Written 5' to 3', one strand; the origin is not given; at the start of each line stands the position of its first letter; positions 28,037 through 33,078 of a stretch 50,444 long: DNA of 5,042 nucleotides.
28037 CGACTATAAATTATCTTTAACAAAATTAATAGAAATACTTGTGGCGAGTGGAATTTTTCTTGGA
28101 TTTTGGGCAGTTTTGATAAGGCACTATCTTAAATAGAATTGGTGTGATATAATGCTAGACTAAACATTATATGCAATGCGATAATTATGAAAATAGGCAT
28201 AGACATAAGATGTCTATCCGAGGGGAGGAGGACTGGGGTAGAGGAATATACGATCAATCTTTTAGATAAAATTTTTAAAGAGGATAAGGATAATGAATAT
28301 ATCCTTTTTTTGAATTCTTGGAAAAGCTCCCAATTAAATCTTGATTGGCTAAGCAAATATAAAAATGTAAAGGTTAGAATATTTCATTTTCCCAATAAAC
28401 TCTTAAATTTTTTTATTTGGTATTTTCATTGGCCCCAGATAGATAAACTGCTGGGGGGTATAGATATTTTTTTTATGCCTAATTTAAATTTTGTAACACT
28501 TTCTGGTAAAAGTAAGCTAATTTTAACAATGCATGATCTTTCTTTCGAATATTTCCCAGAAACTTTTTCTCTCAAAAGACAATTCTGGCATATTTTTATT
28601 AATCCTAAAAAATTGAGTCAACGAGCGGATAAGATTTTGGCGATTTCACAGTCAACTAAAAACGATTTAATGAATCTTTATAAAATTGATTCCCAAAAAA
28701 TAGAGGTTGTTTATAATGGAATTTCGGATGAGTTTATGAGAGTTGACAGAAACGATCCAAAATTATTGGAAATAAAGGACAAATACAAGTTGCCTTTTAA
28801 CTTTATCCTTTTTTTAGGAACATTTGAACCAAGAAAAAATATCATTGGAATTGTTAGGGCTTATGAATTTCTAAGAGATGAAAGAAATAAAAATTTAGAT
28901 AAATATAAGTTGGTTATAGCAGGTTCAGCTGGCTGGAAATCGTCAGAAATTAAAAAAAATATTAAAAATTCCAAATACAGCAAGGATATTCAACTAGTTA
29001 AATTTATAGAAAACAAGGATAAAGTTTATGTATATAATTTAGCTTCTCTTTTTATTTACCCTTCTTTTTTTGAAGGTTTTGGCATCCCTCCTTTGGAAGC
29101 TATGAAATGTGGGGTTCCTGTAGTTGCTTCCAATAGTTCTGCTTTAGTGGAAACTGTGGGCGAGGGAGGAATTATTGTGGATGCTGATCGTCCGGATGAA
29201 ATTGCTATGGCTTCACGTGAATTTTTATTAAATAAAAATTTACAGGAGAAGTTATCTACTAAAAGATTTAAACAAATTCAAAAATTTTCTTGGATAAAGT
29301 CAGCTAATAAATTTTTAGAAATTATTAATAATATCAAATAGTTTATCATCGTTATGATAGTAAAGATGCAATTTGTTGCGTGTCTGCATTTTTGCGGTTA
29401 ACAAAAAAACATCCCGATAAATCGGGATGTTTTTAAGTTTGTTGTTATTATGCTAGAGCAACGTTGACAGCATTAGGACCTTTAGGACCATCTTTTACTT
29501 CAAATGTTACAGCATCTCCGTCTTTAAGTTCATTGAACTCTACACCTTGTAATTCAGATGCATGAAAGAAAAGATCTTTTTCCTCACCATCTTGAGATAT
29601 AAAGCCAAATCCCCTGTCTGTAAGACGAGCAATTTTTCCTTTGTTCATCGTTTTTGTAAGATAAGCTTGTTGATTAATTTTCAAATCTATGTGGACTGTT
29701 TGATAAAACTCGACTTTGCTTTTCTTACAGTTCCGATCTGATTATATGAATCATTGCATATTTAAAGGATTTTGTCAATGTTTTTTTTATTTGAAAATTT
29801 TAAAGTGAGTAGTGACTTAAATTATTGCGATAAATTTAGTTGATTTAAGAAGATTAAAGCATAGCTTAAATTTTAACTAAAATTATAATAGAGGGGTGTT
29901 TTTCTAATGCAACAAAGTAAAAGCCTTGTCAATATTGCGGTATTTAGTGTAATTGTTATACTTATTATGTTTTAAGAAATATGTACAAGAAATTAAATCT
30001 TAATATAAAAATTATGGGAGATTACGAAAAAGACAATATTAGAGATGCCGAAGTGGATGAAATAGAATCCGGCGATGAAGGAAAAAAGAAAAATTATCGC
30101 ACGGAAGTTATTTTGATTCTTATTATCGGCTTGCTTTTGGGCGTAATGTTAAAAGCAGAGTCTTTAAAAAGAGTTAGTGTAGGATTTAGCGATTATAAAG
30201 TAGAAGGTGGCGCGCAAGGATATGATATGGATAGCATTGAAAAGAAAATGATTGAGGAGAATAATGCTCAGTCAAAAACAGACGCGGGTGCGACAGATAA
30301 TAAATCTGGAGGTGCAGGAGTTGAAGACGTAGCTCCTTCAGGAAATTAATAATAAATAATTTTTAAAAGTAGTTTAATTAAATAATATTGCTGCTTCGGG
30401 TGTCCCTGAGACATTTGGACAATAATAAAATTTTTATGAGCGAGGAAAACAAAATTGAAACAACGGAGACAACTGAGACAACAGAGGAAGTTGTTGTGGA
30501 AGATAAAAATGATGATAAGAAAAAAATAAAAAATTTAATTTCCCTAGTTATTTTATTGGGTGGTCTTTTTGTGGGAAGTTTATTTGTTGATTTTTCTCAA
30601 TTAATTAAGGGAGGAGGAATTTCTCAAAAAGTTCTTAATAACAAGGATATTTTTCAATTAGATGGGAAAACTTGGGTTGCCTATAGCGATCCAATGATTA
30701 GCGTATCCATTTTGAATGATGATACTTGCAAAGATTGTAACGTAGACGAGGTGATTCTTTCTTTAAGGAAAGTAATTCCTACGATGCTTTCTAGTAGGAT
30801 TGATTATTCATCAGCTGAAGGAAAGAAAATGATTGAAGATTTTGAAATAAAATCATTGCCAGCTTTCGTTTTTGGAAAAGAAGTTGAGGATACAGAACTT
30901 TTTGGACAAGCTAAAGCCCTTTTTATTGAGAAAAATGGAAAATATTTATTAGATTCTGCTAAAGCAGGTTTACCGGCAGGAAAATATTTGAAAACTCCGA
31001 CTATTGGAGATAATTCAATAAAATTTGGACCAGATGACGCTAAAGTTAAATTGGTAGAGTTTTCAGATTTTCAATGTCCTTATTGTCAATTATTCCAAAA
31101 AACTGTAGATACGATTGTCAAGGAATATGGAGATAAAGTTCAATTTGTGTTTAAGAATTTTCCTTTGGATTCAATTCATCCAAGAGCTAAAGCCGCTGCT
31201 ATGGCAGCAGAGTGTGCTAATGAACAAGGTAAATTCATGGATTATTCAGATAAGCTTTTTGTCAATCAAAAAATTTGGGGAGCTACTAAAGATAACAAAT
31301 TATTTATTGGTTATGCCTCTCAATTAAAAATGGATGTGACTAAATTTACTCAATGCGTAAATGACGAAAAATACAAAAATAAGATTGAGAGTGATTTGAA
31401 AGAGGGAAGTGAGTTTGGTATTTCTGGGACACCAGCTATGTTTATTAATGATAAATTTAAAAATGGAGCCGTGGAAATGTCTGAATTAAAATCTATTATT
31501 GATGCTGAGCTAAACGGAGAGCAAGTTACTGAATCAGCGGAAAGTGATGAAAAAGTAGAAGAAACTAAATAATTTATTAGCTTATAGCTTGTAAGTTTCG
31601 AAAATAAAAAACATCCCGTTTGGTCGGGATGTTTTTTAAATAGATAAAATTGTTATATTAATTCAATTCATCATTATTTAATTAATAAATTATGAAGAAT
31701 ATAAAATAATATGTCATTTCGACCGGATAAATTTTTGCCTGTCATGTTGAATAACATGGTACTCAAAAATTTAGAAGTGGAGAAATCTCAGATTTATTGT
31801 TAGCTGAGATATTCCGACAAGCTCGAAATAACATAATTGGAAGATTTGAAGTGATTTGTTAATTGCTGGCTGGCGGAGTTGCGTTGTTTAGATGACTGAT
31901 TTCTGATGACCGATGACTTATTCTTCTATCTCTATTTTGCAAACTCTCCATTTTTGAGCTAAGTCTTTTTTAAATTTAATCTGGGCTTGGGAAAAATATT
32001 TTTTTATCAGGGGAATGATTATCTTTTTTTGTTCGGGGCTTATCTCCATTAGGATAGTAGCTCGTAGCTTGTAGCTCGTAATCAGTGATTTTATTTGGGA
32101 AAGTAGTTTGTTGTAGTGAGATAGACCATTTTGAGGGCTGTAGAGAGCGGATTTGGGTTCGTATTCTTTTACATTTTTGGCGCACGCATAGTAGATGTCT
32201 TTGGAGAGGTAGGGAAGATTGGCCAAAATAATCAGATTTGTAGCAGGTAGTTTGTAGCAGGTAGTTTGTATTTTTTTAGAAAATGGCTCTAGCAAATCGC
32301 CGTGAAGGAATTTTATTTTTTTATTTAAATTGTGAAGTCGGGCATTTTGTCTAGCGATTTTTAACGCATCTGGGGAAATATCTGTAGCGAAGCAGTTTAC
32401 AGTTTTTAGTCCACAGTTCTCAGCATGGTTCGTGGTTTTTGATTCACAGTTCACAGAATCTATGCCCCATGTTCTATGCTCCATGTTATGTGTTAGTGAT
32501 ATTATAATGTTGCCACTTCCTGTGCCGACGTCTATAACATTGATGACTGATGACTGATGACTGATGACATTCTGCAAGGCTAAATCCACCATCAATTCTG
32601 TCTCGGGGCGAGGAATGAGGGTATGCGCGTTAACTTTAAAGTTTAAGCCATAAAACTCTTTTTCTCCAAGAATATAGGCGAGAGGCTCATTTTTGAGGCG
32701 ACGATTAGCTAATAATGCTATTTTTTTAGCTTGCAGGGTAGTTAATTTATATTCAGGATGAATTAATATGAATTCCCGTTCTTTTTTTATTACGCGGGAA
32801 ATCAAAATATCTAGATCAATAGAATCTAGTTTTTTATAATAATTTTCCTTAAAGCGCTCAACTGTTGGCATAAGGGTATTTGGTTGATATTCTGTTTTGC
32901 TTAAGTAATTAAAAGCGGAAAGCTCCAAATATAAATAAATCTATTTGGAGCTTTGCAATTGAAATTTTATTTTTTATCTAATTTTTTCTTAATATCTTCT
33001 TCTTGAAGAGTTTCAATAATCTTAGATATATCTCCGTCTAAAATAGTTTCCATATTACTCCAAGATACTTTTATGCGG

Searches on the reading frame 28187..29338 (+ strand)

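Call 77: search_protein_families(library=pfam, proteins=[window:28187-29338:+], max_evalue=0.0001)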
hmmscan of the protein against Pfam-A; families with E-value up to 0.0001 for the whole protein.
window:28187-29338:+ (384 aa): 4 families
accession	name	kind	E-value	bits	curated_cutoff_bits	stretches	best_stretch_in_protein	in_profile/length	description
PF00534.26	Glycos_transf_1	-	8.6e-33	113.7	26.4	1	204-359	15-168/172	Glycosyl transferases group 1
PF13692.12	Glyco_trans_1_4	-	3.5e-24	86.1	27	1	207-347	4-140/142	Glycosyl transferases group 1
PF20706.3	GT4-conflict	-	4.2e-13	49.5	26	1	206-326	199-322/385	Family 4 Glycosyltransferase in conflict systems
PF13439.12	Glyco_transf_4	-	5.9e-13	49.6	28.5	1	17-182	3-169/170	Glycosyltransferase Family 4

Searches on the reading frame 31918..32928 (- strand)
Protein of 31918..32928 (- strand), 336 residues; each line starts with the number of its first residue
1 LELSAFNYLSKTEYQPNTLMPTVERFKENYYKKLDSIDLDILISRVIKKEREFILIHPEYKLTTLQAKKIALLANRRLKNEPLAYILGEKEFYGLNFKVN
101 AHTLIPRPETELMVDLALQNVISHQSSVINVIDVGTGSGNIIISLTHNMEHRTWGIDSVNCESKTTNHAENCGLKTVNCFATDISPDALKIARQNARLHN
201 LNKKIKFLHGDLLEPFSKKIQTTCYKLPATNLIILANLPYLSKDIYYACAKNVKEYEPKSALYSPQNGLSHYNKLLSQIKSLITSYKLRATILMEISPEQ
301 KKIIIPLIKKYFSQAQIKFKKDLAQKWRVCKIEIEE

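Call 37: search_protein_families(library=pfam, proteins=[window:31918-32928:-])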
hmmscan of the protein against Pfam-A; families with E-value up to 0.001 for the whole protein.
window:31918-32928:- (336 aa): 8 families
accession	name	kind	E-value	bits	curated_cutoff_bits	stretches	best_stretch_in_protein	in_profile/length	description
PF17827.6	PrmC_N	-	4.5e-10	40.4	23.4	1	34-88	17-71/71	PrmC N-terminal domain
PF13847.12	Methyltransf_31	-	2e-07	31.2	27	1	129-227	5-77/145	Methyltransferase domain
PF13649.12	Methyltransf_25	-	5.4e-07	30.7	27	0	175-214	20-57/97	Methyltransferase domain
PF06325.19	PrmA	-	0.0002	21.4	22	0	177-214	185-223/296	Ribosomal protein L11 methyltransferase (PrmA)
PF05175.20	MTS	-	0.00032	20.8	23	0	179-219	58-98/170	Methyltransferase small domain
PF08241.18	Methyltransf_11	-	0.00038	21.5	21.2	0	173-217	18-57/95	Methyltransferase domain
PF02384.22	N6_Mtase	-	0.00046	20.1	20.4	1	106-246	31-139/311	N-6 DNA Methylase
PF09445.16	Methyltransf_15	-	0.00073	19.6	22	0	179-219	25-65/165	RNA cap guanine-N2 methyltransferase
